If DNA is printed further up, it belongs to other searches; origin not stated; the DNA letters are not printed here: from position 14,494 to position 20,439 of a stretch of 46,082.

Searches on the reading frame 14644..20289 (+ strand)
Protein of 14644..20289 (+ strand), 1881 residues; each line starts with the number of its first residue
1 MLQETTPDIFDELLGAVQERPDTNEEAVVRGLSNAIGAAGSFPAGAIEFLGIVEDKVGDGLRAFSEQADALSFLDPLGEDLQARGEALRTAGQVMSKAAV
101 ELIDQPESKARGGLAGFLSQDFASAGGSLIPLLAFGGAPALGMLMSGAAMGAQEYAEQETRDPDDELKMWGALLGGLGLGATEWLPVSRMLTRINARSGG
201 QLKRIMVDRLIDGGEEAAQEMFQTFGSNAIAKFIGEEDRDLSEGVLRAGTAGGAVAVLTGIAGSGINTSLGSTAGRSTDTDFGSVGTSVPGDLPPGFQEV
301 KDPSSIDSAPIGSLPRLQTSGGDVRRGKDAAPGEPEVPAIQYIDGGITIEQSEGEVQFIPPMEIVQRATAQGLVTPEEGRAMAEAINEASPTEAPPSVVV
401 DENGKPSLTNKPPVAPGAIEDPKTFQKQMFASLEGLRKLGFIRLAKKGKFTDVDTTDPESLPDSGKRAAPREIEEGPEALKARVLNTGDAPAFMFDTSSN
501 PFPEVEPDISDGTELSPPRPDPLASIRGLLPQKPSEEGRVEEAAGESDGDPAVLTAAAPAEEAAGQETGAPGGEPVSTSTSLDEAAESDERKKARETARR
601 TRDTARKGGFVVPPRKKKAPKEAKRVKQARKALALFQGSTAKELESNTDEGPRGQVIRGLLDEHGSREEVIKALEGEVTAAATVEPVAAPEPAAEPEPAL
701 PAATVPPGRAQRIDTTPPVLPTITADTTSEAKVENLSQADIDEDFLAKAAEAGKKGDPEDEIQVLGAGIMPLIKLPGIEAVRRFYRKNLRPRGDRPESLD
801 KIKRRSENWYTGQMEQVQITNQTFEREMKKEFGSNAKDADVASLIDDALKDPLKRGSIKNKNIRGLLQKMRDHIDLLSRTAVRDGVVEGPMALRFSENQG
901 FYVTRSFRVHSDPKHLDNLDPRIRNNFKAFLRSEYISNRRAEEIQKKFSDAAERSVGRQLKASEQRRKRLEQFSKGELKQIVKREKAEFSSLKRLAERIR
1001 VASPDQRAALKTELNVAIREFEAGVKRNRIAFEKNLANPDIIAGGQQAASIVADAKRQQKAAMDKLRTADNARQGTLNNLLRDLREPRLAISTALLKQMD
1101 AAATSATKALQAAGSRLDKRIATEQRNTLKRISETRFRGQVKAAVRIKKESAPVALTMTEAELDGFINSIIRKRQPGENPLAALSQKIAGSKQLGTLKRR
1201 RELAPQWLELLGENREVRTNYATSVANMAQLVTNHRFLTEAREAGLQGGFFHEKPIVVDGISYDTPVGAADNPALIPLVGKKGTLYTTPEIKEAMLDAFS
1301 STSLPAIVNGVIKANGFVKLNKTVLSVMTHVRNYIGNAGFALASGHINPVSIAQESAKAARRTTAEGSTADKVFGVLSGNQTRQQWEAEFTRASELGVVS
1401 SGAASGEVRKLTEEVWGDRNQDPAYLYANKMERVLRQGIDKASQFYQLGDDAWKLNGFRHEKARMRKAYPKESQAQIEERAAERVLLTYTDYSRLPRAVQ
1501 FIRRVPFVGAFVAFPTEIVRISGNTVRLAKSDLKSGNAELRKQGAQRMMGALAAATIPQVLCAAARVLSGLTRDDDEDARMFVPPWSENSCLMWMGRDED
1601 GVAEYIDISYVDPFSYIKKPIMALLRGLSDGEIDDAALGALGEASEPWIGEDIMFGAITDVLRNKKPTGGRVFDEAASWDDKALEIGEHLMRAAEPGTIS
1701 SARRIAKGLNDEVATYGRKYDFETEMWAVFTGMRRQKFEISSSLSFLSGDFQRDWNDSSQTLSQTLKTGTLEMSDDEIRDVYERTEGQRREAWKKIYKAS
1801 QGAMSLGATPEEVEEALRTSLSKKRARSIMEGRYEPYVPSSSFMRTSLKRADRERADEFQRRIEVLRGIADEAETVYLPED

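Call 10: search_protein_families(library=phrogs, proteins=[window:14644-20289:+], max_evalue=0.001)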
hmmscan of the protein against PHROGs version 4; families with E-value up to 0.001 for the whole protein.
window:14644-20289:+ (1881 aa): 1 family
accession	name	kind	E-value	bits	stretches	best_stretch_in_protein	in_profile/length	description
phrog_22602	-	head and packaging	1.5e-50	172.6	1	1188-1820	1265-1870/1943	virion structural protein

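Call 27: search_protein_families(library=pfam, proteins=[window:14644-20289:+], max_evalue=0.01)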
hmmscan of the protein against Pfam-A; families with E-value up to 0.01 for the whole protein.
window:14644-20289:+ (1881 aa): 0 families

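Call 29: search_dna_similar(query=window:14644-20286:+, collection=phages, mode=protein, max_evalue=0.00001, max_rows=25)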
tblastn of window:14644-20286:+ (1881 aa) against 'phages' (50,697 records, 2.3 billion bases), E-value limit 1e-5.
Records with a match: 10; places in all: 10; records where one place covers at least 80% of the query: 0.
Best place of each record, by identity: <60% 10.
By first word of the organism name: Cellulophaga 6; Pseudoalteromonas 1; phage 1; Pelagibacter 1; Xanthomonas 1.
By host as written in the record: Cellulophaga baltica #18 2; Cellulophaga baltica #13 2; Cellulophaga baltica #19 2; Pseudoalteromonas nigrifaciens 1; unknown 1; Candidatus Pelagibacter sp. HTCC1062 1; Xanthomonas sp. 1.
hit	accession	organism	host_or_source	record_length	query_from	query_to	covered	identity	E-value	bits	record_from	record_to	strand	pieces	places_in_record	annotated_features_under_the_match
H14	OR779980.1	Pseudoalteromonas phage vB_Pun_Y3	Pseudoalteromonas nigrifaciens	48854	1167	1863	37%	32.6%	6e-88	327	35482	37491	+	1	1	ADP-ribosyltransferase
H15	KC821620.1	Cellulophaga phage phi18:3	Cellulophaga baltica #18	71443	1197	1820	33%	26.0%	4e-51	206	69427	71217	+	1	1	structural protein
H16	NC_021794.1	Cellulophaga phage phi18:3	Cellulophaga baltica #18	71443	1197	1820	33%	26.0%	4e-51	206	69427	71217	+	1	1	virion structural protein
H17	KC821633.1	Cellulophaga phage phi13:2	Cellulophaga baltica #13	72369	1197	1820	33%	26.0%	2e-48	197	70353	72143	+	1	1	hypothetical protein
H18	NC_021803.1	Cellulophaga phage phi13:2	Cellulophaga baltica #13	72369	1197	1820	33%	26.0%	2e-48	197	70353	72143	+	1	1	virion structural protein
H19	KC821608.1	Cellulophaga phage phi19:3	Cellulophaga baltica #19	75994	1197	1820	33%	25.5%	8e-49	199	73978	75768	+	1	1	hypothetical protein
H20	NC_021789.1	Cellulophaga phage phi19:3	Cellulophaga baltica #19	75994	1197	1820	33%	25.5%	8e-49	199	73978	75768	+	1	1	virion structural protein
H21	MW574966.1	phage 023Pt_psg01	unknown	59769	1273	1847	31%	25.6%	8e-35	153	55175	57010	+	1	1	hypothetical protein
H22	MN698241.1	Pelagibacter phage HTVC027P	Candidatus Pelagibacter sp. HTCC1062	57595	1322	1872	29%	25.8%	3e-33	147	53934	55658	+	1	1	putative structural protein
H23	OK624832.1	Xanthomonas phage DES1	Xanthomonas sp.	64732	1158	1676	28%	22.2%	8e-9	67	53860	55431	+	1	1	hypothetical protein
